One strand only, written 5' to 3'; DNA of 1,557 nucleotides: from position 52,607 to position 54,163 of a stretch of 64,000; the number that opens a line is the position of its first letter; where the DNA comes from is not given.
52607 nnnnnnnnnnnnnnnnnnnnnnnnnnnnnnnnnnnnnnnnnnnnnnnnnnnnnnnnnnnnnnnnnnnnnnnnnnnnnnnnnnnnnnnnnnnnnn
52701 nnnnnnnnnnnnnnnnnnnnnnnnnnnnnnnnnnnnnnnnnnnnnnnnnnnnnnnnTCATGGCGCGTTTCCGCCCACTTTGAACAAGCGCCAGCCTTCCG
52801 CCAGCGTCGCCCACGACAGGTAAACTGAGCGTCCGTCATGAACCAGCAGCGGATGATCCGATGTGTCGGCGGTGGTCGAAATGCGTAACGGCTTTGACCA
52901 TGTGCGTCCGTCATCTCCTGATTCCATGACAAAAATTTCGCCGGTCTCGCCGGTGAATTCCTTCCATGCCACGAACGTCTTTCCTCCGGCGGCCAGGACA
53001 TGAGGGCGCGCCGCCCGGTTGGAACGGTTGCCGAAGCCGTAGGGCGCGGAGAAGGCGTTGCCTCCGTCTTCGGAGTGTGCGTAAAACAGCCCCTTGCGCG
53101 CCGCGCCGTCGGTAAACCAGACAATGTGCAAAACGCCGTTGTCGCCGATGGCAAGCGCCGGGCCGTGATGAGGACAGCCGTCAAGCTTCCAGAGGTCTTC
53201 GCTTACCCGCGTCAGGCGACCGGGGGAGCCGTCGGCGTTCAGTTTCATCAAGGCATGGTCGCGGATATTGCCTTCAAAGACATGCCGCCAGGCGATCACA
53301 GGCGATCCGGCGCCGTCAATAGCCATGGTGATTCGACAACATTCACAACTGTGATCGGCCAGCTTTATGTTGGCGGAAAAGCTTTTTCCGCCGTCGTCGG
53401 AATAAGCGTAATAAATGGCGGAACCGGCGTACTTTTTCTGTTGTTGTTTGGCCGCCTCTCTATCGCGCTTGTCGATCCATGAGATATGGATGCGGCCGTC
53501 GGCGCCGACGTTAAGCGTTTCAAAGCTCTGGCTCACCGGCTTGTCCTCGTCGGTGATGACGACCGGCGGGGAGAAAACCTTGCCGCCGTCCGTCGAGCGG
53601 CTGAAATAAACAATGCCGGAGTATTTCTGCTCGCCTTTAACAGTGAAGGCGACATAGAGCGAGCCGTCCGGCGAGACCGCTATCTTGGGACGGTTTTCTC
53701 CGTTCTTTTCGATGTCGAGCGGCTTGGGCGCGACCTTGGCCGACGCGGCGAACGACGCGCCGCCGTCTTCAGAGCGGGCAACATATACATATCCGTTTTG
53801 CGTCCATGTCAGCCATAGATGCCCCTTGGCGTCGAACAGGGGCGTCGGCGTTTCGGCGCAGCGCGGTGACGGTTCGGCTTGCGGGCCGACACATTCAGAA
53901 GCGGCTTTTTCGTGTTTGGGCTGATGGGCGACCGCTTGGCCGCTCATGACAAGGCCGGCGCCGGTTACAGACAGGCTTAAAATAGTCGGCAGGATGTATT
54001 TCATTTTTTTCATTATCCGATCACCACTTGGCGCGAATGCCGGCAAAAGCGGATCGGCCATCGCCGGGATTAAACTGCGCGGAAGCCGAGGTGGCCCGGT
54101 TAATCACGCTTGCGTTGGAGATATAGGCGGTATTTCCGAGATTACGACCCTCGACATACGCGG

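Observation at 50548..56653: Self-contained TonB uptake operon with an Asp-box propeller and a thioredoxin-fold protein wedged between receptor and TonB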

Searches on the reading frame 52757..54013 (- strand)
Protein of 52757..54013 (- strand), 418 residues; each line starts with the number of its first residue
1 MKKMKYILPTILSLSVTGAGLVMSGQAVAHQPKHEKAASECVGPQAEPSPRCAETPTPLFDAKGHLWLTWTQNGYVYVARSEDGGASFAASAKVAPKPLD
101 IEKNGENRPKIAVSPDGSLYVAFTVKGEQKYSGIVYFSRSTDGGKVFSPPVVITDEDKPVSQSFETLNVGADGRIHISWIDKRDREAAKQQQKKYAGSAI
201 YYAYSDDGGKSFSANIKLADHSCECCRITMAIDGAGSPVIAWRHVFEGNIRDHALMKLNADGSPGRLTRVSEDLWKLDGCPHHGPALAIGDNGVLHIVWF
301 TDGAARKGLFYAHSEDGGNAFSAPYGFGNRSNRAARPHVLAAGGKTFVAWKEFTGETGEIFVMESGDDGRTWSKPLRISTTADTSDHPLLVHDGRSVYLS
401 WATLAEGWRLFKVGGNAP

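Call 3: search_protein_families(library=pfam, proteins=[window:52757-54013:-], max_evalue=0.01)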
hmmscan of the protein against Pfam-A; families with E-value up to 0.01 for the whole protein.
window:52757-54013:- (418 aa): 4 families
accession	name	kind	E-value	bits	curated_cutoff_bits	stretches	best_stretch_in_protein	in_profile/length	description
PF13088.12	BNR_2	-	2.8e-11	43.8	31.4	2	190-382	72-258/277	BNR repeat-like domain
PF15892.11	BNR_4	-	8.8e-08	32.3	27.3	1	165-254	153-255/272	BNR repeat-containing family member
PF04616.20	Glyco_hydro_43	-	0.00022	21.1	32.2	0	61-157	74-174/288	Glycosyl hydrolases family 43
PF02012.26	BNR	-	0.00032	20.7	27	0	204-213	2-11/12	BNR/Asp-box repeat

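Call 4: search_protein_families(library=ncbifam, proteins=[window:52757-54013:-], max_evalue=0.01)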
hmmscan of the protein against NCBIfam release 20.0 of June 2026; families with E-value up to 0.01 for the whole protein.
window:52757-54013:- (418 aa): 2 families
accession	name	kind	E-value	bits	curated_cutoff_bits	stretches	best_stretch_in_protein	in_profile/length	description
NF053835.1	PDIAV_lipo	equivalog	2.6e-05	23.8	90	0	61-245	207-392/458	PDIAV motif-containing lipoprotein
NF043005.1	sce4755_fam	hypoth_equivalog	0.0088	16.1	75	0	315-380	20-85/146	SCE4755 family polysaccharide monooxygenase-like protein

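Call 6: find_homologous_proteins(query=window:52757-54013:-)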
Query window:52757-54013:- (418 aa): 3422 proteins with E <= 0.001 among 8000 candidates; the best 120 are listed.
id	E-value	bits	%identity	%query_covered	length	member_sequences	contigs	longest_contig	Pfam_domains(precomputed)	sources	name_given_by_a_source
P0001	1.3e-286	968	100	99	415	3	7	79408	PF15892.12,PF13088.13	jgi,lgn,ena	-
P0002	1.4e-214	731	74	100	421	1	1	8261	PF15892.12,PF13088.13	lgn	-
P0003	1.3e-161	556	56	98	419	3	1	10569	PF24316.2,PF15892.12,PF02012.27,PF13088.13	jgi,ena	-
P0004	2.3e-161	556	60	89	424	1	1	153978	PF24316.2,PF02012.27,PF04616.21,PF13088.13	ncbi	-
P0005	7.7e-159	547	57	98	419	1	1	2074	PF15892.12,PF02012.27,PF13088.13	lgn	-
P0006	3.1e-158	545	58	96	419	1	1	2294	PF13088.13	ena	-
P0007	6.9e-156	537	55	98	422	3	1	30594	PF02012.27,PF13088.13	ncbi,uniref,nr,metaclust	ncbi:sialidase family protein [Magnetovibrio blakemorei]|uniref:Glycosyl hydrolase n=1 Tax=Magnetovi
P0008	1.6e-151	523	55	98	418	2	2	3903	PF24316.2,PF15892.12,PF02012.27,PF13088.13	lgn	-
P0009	1.9e-146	506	56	89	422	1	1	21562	PF02012.27,PF13088.13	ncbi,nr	ncbi:MAG: exo-alpha-sialidase [Alphaproteobacteria bacterium]|nr:exo-alpha-sialidase [Alphaproteobac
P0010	5.0e-146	505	52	99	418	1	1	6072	PF24316.2,PF02012.27,PF13088.13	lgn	-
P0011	6.2e-144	498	52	99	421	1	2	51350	PF24316.2,PF13088.13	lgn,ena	-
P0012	8.8e-142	491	50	99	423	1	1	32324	PF24316.2,PF13088.13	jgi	jgi:hypothetical protein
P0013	5.2e-136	472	50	94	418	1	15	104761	PF02012.27,PF13088.13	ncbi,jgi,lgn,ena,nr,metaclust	ncbi:MAG: exo-alpha-sialidase [Rhodospirillales bacterium]|jgi:hypothetical protein|nr:exo-alpha-sia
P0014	3.3e-133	463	50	96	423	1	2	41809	PF13088.13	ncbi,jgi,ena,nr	ncbi:MAG: exo-alpha-sialidase [Rhodospirillales bacterium]|jgi:hypothetical protein|nr:exo-alpha-sia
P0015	9.1e-133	461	51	95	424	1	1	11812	PF13088.13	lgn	-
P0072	3.3e-116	407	47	96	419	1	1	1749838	PF13088.13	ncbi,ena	-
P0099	6.6e-115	402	51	85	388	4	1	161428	PF02012.27,PF13088.13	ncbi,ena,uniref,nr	ncbi:sialidase family protein [Sulfuricella sp.]|uniref:sialidase family protein n=1 Tax=Sulfuricell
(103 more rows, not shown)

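Call 13: find_related_loci(query=A1, collection=genome_contigs, flank=8000)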
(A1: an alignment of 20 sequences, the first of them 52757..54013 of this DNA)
Query A1 (418 aa) in genome_contigs; peptide patterns used: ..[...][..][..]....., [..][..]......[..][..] (x = any residue, [..] = any of these).
600 stretches matched a pattern (row limit reached: there are more); 598 encode a relative of the query (tblastn E <= 1e-3); the best 80 are kept; 80 distinct loci.
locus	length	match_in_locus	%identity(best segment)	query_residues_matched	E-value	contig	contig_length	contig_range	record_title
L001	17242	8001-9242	55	4-413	4e-158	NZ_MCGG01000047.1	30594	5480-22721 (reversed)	Magnetovibrio blakemorei strain MV-1 Q51, whole genome shotgun sequence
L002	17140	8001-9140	50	35-413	7e-134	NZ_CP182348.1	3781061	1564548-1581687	MAG: Terasakiella sp. isolate LRMN1-isolate chromosome, complete genome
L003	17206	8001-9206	48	11-414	7e-130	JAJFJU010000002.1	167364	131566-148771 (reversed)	MAG: Gammaproteobacteria bacterium isolate OFTM67 OFTM67_1, whole genome shotgun sequence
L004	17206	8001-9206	46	10-413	3e-125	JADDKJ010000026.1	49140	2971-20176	MAG: Gammaproteobacteria bacterium isolate bin1 26, whole genome shotgun sequence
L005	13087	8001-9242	44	1-413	4e-122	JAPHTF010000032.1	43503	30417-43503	MAG: Gammaproteobacteria bacterium isolate N1M-Bin_14 c_000000399902, whole genome shotgun sequence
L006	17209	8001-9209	47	4-417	9e-121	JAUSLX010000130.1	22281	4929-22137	MAG: Gallionella sp. isolate E19_concoct.bin.40 E19_k141_725892, whole genome shotgun sequence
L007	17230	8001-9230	46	8-410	1e-120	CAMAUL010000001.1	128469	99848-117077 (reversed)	MAG: Candidatus Methylobacter oryzae isolate LH-02apr19-193 genome assembly, contig: LH-02apr19-C91, whole genome shotgu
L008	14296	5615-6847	46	1-414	6e-120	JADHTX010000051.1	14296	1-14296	MAG: Methylobacter sp. isolate BS150m-G31 BS-150m-C3788, whole genome shotgun sequence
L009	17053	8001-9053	50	60-413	7e-120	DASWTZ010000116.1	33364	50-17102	MAG TPA_asm: Gallionella sp. isolate SMAG_U3589 k141_18990, whole genome shotgun sequence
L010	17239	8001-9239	45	1-410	8e-119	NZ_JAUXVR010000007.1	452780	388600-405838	MAG: Methylobacter sp. isolate C15_maxbin.016 C15_k141_416497, whole genome shotgun sequence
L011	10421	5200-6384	47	11-413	5e-119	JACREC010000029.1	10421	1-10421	MAG: Nitrosomonadales bacterium isolate NC_groundwater_1689_Pr3_B-0.1um_58_33 SR-2_scaffold_141_747088, whole genome sho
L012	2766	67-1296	43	10-413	1e-123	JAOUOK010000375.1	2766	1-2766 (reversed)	MAG: Gammaproteobacteria bacterium isolate 8_1_Oct_SF_Bin111 8_1_Oct_SF_Bin111_scaffold_52100_c1, whole genome shotgun s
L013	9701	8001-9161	46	29-414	1e-118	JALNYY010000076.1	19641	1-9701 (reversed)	MAG: Methylobacter sp. isolate SO_2017_GW1 bin 29 NODE_10631_length_19641_cov_2.521011_OW334_2017, whole genome shotgun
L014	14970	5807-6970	47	24-413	4e-118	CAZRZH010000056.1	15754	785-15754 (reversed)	MAG TPA_asm: uncultured Sideroxydans sp. isolate binchicken_co248_343 genome assembly, contig: NODE_4302_length_15754_co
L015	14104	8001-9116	47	41-414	1e-117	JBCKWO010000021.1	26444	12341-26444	Methylobacter sp. isolate SLM_LV1_0830-N19 Node_21_length_26444_cov_58.625409, whole genome shotgun sequence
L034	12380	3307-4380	46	57-417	1e-113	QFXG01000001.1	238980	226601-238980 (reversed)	MAG: Candidatus Nitrotoga sp. SPKER Ga0182819_101, whole genome shotgun sequence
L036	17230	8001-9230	46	2-417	5e-113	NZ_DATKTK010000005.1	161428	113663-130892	MAG: Sulfuricella sp. isolate SMAG_U14079 k141_2088029, whole genome shotgun sequence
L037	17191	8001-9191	42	21-414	3e-113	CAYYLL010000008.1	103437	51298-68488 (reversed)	MAG TPA_asm: uncultured Thioalkalispiraceae bacterium isolate SRP128015_co1_207 genome assembly, contig: NODE_69_length_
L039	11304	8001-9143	46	37-418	8e-113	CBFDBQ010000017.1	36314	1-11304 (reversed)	MAG TPA_asm: uncultured Thalassospiraceae bacterium isolate SRR26215676_concoct_119 genome assembly, contig: ERZ25073495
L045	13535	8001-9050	48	60-413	6e-112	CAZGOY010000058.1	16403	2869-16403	MAG TPA_asm: uncultured Sulfuricella sp. isolate binchicken_co266_147 genome assembly, contig: NODE_5869_length_16403_co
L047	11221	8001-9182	42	16-415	2e-111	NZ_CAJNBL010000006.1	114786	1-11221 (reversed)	Candidatus Nitrotoga fabula isolate Candidatus Nitrotoga sp. ZN8, whole genome shotgun sequence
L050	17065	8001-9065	45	60-417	5e-111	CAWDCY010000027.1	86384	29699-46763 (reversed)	MAG: uncultured beta proteobacterium isolate MFD02832.bin.2.17 genome assembly, contig: contig_8722, whole genome shotgu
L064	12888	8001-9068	48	60-418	3e-109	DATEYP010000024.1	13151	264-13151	MAG TPA_asm: Acidiferrobacterales bacterium isolate SMAG_U8448 k141_1299484, whole genome shotgun sequence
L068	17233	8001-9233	41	8-414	1e-108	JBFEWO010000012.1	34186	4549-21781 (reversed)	MAG: Thiohalomonadaceae bacterium isolate Mix_mud08.2021.06.64 k141_1105170_length_34186_cov_27.6656, whole genome shotg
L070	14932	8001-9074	46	57-417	4e-108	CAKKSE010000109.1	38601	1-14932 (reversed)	Nitrospiria bacterium isolate Hainich-H52-bin057-1 genome assembly, contig: H52-bin057_1_Hain_H52_02um_R2_473_length_386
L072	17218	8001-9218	41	14-413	1e-107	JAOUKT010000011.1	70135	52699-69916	MAG: Gammaproteobacteria bacterium isolate 8_1_Jan_SF_Bin54 8_1_Jan_SF_Bin54_scaffold_147_c1, whole genome shotgun seque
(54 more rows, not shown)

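Call 15: find_encoding_contigs(protein=P0001, flank=10000, max_places=2)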
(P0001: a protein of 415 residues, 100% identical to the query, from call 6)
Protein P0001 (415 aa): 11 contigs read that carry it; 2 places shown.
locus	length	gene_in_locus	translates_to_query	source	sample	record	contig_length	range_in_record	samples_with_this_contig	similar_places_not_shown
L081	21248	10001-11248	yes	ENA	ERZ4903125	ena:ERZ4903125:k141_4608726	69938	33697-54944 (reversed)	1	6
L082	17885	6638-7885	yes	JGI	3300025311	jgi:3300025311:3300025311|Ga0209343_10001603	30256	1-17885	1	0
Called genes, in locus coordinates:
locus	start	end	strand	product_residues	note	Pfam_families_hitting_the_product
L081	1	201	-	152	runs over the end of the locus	PF05099:TerB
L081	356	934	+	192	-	PF13473:Cupredoxin_1 (faint)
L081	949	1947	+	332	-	PF00480:ROK, PF01869:BcrAD_BadFG (faint)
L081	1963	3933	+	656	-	PF08497:Radical_SAM_N, PF04055:Radical_SAM, PF11842:DUF3362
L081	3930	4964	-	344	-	PF08331:QueG_DUF1730, PF00037:Fer4 (faint), PF13484:Fer4_16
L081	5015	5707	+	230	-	PF00733:Asn_synthase, PF06508:QueC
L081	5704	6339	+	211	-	PF04055:Radical_SAM (weak)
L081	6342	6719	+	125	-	PF01242:PTPS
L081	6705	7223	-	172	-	-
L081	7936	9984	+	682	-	PF07715:Plug, PF00593:TonB_dep_Rec_b-barrel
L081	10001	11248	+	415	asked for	PF13088:BNR_2 (faint), PF15892:BNR_4 (faint)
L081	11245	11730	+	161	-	-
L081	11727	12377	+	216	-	PF03544:TonB_C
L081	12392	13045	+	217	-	PF01618:MotA_ExbB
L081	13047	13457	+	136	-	PF02472:ExbD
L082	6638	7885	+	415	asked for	PF13088:BNR_2 (faint), PF15892:BNR_4 (faint)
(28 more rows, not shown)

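Call 16: find_encoding_contigs(protein=P0099, flank=8000, max_places=1)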
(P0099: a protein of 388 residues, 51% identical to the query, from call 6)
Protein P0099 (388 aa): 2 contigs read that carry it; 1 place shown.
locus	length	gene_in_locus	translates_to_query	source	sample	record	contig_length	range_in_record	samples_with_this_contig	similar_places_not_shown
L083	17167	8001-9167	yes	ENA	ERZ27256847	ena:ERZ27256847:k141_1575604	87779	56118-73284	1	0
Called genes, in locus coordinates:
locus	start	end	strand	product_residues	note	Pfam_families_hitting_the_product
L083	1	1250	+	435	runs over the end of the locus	PF05195:AMP_N, PF00557:Peptidase_M24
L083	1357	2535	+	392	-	PF01266:DAO (faint), PF01494:FAD_binding_3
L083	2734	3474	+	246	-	PF10411:DsbC_N, PF13098:Thioredoxin_2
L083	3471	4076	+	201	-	PF05724:TPMT (weak), PF13847:Methyltransf_31 (weak), PF08241:Methyltransf_11, PF08242:Methyltransf_12 (weak), PF13649:Methyltransf_25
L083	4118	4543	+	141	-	PF00210:Ferritin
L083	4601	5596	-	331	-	PF00158:Sigma54_activat, PF01078:Mg_chelatase (faint), PF14532:Sigma54_activ_2, PF07728:AAA_5, PF25601:AAA_lid_14, PF02954:HTH_8, PF18024:HTH_50 (weak)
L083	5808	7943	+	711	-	PF07715:Plug, PF00593:TonB_dep_Rec_b-barrel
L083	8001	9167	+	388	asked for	PF02012:BNR (faint), PF13088:BNR_2 (faint)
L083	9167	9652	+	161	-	-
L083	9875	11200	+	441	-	PF25323:6TM_PilS (weak), PF02518:HATPase_c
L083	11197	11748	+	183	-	PF00072:Response_reg, PF02954:HTH_8, PF13556:HTH_30 (weak)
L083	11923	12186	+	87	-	-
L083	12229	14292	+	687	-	PF07715:Plug, PF00593:TonB_dep_Rec_b-barrel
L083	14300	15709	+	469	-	-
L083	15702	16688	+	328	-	PF12801:Fer4_5, PF00037:Fer4 (faint), PF13183:Fer4_8 (faint), PF12837:Fer4_6 (faint), PF13237:Fer4_10, PF12838:Fer4_7 (weak), PF13187:Fer4_9 (weak)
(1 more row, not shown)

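Call 17: find_encoding_contigs(protein=P0072, flank=8000, max_places=1)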
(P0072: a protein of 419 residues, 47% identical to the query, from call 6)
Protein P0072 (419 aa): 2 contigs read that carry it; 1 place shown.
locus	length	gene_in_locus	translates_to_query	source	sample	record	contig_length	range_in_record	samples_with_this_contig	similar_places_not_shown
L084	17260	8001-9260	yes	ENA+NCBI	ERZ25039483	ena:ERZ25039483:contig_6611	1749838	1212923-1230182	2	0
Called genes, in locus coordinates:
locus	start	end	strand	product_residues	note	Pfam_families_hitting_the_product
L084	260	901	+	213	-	PF03193:RsgA_GTPase (faint), PF00009:GTP_EFTU (faint), PF01926:MMR_HSR1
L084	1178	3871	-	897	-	PF02739:5_3_exonuc_N, PF01367:5_3_exonuc, PF01612:DNA_pol_A_exo1, PF22619:DNA_polI_exo1, PF00476:DNA_pol_A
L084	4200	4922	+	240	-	PF18306:LDcluster4, PF03641:Lysine_decarbox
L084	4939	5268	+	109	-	PF11191:DUF2782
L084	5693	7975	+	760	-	PF07715:Plug, PF00593:TonB_dep_Rec_b-barrel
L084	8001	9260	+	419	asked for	PF13088:BNR_2 (faint)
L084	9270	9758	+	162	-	-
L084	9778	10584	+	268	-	PF11932:DUF3450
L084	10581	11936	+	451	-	PF01618:MotA_ExbB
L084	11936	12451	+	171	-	PF01618:MotA_ExbB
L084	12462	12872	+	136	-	PF02472:ExbD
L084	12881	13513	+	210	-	PF03544:TonB_C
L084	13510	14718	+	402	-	PF25063:ARM_TT21_C (weak), PF13174:TPR_6 (faint), PF13371:TPR_9 (faint), PF13424:TPR_12 (faint), PF13428:TPR_14 (faint), PF13432:TPR_16 (faint), PF23914:TPR_CcmH_CycH (faint), PF14559:TPR_19 (weak), +6 more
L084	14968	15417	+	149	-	PF04290:DctQ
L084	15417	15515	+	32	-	-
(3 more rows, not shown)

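Call 19: search_solved_structures(query=A1, max_evalue=1, show_alignments=2)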
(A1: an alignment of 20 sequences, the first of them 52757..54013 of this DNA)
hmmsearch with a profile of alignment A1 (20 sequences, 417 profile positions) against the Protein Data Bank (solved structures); distinct sequences matched with E-value up to 1: 54.
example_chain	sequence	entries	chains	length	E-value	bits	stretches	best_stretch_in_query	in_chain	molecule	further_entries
4q6k_A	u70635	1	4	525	0.00028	23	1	126-161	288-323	BNR/Asp-box repeat protein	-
4xma_A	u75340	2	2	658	0.00074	21.6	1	299-382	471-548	Sialidase B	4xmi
4xe9_A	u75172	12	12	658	0.00079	21.5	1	300-382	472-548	Sialidase B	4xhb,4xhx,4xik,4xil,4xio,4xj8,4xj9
4xog_A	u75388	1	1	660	0.0008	21.5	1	300-382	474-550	Sialidase B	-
4xyx_A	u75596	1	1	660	0.0008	21.5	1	300-382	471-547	Sialidase B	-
6myv_A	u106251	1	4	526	0.00089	21.3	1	127-160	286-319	Sialidase26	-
2jkb_A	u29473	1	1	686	0.00091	21.3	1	300-382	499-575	SIALIDASE B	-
2vw0_A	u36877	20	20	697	0.00097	21.2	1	300-382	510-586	SIALIDASE B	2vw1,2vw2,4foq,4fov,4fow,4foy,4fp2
6mrv_B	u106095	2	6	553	0.0011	21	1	127-160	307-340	Sialidase26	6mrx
4fj6_A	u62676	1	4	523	0.0012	20.9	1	355-382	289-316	glycoside hydrolase family 33, candidate sialidase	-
8feb_A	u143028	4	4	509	0.0022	20.1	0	133-154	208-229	Sialidase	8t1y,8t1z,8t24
8t26_A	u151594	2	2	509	0.0023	20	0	134-154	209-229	Sialidase, putative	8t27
8gn6_C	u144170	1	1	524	0.0057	18.7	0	133-154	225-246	Sialidase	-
8gn6_A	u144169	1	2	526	0.0058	18.7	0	133-154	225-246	Sialidase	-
4bbw_A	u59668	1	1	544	0.0079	18.2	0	356-383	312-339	SIALIDASE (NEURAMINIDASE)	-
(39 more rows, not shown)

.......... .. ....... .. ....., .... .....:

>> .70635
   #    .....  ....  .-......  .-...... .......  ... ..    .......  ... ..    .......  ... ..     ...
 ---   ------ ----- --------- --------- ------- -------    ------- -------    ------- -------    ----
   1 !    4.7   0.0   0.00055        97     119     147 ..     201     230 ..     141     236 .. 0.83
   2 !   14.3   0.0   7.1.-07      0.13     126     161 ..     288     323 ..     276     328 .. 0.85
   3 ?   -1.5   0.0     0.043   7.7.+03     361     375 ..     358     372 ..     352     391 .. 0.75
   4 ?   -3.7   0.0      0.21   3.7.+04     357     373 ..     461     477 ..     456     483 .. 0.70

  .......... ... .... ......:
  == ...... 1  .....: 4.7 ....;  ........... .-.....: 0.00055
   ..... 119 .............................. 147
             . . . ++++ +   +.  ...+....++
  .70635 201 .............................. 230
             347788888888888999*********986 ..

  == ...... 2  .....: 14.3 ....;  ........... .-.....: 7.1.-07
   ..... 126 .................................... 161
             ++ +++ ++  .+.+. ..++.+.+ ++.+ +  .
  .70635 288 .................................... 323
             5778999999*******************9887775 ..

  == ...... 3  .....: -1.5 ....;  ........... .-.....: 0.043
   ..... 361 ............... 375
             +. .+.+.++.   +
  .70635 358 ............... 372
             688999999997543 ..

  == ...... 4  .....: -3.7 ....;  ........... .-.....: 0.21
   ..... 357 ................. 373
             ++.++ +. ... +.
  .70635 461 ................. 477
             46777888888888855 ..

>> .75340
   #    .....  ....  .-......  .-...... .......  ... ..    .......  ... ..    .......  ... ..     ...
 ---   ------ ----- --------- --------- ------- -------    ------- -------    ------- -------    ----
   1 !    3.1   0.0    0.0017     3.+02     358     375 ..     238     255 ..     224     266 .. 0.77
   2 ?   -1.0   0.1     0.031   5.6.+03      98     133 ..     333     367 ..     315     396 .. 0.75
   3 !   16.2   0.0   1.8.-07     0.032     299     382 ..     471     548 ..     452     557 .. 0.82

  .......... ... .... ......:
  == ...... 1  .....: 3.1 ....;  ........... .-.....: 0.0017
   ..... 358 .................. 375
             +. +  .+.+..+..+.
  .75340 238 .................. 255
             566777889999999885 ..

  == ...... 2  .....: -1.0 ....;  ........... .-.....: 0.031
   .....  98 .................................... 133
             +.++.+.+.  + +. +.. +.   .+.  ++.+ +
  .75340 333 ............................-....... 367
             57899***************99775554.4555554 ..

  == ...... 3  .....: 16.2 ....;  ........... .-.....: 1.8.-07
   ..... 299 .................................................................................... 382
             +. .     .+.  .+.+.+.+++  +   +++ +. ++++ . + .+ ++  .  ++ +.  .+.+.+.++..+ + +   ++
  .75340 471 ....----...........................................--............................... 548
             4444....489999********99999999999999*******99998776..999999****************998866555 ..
